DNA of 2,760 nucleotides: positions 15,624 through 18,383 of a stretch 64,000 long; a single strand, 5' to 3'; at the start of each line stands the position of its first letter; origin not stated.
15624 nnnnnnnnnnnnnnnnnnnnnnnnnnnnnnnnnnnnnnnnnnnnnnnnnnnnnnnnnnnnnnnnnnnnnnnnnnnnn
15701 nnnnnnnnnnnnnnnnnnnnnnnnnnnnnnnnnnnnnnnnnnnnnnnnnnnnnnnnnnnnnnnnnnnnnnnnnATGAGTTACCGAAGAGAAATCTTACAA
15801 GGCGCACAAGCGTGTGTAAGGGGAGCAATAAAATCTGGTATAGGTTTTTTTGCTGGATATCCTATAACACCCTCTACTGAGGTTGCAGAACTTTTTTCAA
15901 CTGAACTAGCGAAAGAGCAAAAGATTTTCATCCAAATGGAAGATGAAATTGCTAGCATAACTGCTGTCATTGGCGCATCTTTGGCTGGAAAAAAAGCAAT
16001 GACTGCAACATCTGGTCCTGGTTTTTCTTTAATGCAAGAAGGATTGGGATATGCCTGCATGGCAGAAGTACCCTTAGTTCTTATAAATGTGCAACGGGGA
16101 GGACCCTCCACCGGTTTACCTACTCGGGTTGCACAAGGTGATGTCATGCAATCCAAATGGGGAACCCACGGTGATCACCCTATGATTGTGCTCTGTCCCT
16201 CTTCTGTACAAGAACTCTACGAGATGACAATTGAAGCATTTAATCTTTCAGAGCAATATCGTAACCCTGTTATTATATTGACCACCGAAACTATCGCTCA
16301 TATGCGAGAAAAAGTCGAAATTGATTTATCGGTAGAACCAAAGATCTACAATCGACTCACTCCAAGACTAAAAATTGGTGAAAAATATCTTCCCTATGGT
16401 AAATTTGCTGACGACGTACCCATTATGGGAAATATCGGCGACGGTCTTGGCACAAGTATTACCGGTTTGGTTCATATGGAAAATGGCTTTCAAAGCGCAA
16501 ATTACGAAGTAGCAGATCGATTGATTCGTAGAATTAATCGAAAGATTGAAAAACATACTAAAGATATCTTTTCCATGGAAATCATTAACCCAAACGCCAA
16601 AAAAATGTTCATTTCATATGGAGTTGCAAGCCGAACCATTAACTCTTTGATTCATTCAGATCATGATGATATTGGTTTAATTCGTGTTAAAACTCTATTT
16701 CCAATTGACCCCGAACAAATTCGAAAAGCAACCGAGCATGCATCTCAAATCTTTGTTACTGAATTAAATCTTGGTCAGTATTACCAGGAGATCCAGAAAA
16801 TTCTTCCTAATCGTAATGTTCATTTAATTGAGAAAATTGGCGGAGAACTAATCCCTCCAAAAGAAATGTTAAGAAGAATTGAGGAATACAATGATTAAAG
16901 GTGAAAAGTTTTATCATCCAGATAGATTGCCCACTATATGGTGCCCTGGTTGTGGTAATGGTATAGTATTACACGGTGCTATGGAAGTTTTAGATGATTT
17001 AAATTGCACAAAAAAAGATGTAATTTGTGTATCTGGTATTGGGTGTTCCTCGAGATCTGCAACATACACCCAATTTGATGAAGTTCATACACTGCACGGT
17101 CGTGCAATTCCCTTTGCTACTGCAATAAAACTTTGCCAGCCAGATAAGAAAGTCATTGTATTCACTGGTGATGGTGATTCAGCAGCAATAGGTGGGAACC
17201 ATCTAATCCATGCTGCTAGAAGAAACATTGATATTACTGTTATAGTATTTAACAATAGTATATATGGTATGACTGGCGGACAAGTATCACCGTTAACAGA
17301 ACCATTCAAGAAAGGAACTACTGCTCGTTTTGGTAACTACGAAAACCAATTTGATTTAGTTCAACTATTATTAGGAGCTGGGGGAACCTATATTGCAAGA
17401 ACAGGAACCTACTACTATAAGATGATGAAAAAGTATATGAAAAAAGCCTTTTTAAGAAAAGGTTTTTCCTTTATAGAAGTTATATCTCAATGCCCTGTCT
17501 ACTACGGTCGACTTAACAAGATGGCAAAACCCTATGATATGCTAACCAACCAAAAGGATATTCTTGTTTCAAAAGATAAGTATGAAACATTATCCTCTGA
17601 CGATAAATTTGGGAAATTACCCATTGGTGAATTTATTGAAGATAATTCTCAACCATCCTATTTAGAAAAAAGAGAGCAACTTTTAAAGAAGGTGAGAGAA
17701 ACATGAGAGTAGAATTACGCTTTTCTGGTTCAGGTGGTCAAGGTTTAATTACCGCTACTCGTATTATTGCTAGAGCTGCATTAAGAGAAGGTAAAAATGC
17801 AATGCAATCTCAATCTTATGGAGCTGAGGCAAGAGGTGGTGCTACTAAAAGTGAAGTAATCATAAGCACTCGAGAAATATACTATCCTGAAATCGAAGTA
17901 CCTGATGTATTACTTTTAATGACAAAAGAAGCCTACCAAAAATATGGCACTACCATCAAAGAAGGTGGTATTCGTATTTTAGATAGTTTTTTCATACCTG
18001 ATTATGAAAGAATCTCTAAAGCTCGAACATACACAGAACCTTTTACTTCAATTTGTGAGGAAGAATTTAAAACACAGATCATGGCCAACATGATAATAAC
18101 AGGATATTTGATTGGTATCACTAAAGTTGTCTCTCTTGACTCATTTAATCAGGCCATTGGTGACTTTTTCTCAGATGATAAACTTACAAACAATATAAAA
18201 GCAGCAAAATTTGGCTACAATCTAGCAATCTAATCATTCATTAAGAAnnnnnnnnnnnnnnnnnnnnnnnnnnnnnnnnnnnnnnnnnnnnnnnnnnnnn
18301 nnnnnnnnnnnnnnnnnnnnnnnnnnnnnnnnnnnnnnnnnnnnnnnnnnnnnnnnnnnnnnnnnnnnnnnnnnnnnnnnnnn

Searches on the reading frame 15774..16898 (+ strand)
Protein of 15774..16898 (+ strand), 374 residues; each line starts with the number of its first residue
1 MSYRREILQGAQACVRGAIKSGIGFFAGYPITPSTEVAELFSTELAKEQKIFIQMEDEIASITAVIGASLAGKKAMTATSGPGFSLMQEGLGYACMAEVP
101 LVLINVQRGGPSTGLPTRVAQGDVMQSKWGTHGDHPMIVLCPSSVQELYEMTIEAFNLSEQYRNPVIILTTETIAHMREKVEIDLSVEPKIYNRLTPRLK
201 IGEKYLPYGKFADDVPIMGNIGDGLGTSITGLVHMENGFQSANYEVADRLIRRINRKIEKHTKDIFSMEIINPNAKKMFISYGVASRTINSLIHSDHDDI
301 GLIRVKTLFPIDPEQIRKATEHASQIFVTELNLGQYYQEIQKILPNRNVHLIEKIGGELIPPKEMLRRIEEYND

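Call 9: search_protein_families(library=pfam, proteins=[window:15774-16898:+], max_evalue=0.01)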
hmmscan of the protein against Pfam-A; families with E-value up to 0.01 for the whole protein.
window:15774-16898:+ (374 aa): 3 families
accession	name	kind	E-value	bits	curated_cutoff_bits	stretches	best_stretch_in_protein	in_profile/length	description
PF01855.24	POR_N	-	4.4e-65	220.1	27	1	17-200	2-185/231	Pyruvate flavodoxin/ferredoxin oxidoreductase, thiamine diP-bdg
PF17147.9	PFOR_II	-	6.4e-12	46.2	27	1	275-364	1-101/102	Pyruvate:ferredoxin oxidoreductase core domain II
PF02776.23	TPP_enzyme_N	-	0.00066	19.9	26.8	1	10-117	3-107/119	Thiamine pyrophosphate enzyme, N-terminal TPP binding domain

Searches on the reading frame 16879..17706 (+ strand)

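Call 9: search_protein_families(library=pfam, proteins=[window:16879-17706:+], max_evalue=0.01)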
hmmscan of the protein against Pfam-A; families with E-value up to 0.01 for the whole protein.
window:16879-17706:+ (275 aa): 1 family
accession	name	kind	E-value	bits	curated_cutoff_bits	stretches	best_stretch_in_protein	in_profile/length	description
PF02775.26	TPP_enzyme_C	-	8.7e-34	116.9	21.9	1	54-201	2-151/151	Thiamine pyrophosphate enzyme, C-terminal TPP binding domain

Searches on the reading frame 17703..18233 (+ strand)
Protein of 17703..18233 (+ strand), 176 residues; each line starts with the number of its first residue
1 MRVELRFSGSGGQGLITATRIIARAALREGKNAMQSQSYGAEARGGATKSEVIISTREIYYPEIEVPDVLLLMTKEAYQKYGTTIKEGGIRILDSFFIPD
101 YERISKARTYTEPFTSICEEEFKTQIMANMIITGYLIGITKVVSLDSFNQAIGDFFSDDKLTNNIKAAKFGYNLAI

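Call 9: search_protein_families(library=pfam, proteins=[window:17703-18233:+], max_evalue=0.01)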
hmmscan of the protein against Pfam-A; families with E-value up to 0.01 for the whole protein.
window:17703-18233:+ (176 aa): 1 family
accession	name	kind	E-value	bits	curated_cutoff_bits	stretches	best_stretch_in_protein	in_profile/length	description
PF01558.24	POR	-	1e-34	120.6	27.4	1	11-172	1-172/173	Pyruvate ferredoxin/flavodoxin oxidoreductase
